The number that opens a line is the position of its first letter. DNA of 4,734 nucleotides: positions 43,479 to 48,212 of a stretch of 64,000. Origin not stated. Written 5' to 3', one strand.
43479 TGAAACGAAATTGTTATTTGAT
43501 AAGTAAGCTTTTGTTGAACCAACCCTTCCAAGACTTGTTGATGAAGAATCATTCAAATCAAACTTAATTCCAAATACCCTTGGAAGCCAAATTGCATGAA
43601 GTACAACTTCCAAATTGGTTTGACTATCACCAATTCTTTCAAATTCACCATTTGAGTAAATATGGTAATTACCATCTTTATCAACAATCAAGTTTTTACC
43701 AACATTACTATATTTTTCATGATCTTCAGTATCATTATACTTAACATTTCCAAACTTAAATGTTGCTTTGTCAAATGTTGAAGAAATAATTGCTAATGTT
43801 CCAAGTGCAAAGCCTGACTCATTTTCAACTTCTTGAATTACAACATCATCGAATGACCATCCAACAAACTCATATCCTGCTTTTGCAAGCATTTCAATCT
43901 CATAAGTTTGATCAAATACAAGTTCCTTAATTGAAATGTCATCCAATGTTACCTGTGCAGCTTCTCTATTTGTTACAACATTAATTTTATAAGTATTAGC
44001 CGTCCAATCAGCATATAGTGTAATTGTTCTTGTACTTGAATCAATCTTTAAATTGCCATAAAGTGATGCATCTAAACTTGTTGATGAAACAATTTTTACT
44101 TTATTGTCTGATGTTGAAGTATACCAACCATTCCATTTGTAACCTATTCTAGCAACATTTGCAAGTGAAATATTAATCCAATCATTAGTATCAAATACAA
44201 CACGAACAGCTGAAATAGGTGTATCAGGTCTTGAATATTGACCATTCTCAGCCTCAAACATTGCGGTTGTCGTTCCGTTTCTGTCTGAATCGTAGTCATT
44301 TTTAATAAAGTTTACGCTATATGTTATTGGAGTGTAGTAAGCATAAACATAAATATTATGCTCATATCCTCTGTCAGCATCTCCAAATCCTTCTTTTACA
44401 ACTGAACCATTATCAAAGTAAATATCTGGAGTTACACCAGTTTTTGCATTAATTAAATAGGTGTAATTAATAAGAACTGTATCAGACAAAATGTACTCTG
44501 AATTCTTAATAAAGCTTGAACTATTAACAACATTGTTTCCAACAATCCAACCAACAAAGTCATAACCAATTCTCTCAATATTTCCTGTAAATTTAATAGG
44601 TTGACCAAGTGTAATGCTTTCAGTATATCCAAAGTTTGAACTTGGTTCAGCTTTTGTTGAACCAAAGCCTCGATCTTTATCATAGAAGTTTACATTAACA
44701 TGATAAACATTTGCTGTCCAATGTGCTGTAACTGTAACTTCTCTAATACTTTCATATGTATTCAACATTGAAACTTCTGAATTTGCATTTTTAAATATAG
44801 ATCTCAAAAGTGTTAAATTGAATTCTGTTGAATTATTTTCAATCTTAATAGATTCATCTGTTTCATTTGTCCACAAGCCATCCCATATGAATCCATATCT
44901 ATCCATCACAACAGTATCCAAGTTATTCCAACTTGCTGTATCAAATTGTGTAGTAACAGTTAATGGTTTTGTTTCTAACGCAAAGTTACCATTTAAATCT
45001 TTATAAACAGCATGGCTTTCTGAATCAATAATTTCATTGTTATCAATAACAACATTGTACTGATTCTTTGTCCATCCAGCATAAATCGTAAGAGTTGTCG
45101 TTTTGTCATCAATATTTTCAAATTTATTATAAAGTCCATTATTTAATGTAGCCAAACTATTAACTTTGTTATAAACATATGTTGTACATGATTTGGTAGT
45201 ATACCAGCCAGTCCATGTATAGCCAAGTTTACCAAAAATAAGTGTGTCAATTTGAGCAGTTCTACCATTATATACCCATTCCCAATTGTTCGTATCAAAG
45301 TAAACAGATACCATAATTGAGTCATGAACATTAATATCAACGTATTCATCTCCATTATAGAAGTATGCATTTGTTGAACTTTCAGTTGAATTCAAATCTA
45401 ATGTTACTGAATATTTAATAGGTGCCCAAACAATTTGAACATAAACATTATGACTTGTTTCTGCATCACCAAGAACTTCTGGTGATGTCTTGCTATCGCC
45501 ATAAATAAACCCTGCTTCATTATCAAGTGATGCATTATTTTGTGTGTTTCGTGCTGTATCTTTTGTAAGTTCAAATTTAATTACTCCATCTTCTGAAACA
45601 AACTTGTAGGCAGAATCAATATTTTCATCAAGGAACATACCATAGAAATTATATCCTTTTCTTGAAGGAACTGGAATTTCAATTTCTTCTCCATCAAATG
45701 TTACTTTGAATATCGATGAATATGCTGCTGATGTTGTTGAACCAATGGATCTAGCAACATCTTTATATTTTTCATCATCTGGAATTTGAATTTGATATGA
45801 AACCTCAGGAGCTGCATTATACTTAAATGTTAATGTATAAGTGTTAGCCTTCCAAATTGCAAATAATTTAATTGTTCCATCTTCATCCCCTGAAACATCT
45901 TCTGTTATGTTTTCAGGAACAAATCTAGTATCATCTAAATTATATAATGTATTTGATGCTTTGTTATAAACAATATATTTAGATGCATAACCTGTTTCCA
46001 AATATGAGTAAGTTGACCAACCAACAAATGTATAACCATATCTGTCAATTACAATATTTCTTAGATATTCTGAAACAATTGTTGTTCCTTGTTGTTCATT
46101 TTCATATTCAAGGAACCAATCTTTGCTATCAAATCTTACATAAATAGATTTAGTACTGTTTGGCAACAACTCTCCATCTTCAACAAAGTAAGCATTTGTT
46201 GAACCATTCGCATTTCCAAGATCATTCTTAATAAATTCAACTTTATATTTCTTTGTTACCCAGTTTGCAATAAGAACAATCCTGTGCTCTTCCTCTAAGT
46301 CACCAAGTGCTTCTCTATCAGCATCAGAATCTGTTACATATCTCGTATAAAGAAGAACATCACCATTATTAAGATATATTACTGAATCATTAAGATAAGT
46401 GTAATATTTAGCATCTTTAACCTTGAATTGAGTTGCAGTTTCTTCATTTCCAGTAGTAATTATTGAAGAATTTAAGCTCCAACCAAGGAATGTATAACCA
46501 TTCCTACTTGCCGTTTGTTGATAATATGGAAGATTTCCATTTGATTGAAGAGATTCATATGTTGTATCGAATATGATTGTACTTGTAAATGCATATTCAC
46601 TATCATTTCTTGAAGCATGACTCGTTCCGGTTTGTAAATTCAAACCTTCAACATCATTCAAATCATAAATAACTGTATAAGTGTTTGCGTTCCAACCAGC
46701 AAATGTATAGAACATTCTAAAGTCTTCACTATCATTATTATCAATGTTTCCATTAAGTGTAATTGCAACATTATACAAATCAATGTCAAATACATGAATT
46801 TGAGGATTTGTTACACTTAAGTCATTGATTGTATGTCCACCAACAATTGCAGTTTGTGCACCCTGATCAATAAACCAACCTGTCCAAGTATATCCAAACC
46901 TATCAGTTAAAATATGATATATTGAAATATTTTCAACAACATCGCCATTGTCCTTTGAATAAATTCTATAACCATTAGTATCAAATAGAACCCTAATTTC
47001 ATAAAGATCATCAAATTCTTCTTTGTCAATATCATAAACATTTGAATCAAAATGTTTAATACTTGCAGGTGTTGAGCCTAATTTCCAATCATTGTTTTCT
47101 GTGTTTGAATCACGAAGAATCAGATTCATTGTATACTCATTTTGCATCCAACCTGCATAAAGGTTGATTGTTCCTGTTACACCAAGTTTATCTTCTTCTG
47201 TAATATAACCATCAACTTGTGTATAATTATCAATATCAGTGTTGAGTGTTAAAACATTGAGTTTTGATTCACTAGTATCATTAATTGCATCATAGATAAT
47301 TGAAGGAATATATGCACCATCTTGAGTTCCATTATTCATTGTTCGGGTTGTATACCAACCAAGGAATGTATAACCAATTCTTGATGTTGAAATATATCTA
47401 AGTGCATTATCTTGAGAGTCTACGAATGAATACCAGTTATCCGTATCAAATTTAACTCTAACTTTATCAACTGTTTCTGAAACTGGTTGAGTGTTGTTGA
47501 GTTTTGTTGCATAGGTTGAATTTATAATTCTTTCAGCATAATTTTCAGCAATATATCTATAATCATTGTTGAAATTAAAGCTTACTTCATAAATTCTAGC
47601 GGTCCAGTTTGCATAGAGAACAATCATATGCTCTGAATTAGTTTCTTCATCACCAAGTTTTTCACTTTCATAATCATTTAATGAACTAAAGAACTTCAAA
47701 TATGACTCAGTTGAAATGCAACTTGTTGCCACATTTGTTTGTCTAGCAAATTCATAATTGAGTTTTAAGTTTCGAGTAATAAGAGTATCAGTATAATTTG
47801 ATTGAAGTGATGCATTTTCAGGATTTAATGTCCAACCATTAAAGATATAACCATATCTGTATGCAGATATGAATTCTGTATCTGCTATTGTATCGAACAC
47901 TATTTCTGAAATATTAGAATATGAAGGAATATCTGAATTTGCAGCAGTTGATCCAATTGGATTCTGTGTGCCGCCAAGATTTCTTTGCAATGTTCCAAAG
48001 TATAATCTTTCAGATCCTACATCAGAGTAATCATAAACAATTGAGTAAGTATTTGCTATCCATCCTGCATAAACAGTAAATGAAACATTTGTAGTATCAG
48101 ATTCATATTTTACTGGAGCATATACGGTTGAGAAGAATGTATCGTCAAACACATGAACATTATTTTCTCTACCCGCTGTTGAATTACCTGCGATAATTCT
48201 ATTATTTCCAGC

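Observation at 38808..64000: Second giant gene (at least 8,396 codons) whose frame is still open at the window edge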

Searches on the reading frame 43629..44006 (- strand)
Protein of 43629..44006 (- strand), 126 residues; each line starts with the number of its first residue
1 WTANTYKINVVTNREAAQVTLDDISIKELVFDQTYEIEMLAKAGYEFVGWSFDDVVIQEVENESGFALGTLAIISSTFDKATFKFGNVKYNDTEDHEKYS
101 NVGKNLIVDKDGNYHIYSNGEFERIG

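Call 92: search_protein_families(library=pfam, proteins=[window:43629-44006:-], max_evalue=1)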
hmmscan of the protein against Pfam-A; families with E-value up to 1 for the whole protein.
window:43629-44006:- (126 aa): 3 families
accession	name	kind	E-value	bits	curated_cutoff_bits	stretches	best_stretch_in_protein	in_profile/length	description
PF18998.6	Flg_new_2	-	0.0064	16.9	23.6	1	31-62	21-52/73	Divergent InlB B-repeat domain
PF09478.16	CBM49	-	0.099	13.4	23.4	1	10-51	24-64/80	Carbohydrate binding domain CBM49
PF00229.24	TNF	-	0.12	12.8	23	1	98-123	17-40/127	TNF(Tumour Necrosis Factor) family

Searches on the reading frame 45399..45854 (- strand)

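Call 92: search_protein_families(library=pfam, proteins=[window:45399-45854:-], max_evalue=1)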
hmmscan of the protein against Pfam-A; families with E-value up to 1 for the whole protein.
window:45399-45854:- (152 aa): 2 families
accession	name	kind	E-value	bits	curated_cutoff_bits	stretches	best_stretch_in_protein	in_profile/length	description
PF09479.16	Flg_new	-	0.0036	17.8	27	1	50-87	15-52/65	Listeria-Bacteroides repeat domain (List_Bact_rpt)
PF17996.7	CE2_N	-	0.2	12.2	27.9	1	47-89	20-62/108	Carbohydrate esterase 2 N-terminal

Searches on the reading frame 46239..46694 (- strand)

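Call 92: search_protein_families(library=pfam, proteins=[window:46239-46694:-], max_evalue=1)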
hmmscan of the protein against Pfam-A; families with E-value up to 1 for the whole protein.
window:46239-46694:- (152 aa): 1 family
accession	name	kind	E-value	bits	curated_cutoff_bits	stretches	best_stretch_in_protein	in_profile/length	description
PF09479.16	Flg_new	-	0.0012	19.4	27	1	55-87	24-53/65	Listeria-Bacteroides repeat domain (List_Bact_rpt)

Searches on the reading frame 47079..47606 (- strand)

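Call 92: search_protein_families(library=pfam, proteins=[window:47079-47606:-], max_evalue=1)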
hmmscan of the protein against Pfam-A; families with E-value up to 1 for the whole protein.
window:47079-47606:- (176 aa): 1 family
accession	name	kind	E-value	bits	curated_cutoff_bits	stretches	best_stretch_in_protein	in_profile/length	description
PF09479.16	Flg_new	-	0.15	12.6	27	1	72-94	26-48/65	Listeria-Bacteroides repeat domain (List_Bact_rpt)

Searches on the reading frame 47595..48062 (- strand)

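Call 92: search_protein_families(library=pfam, proteins=[window:47595-48062:-], max_evalue=1)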
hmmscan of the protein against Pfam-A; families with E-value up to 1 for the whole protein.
window:47595-48062:- (156 aa): 1 family
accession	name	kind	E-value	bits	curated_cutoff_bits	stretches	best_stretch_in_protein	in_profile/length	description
PF17483.7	TbpB_C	-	0.12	13.2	25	1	42-136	16-86/98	C-lobe handle domain of Tf-binding protein B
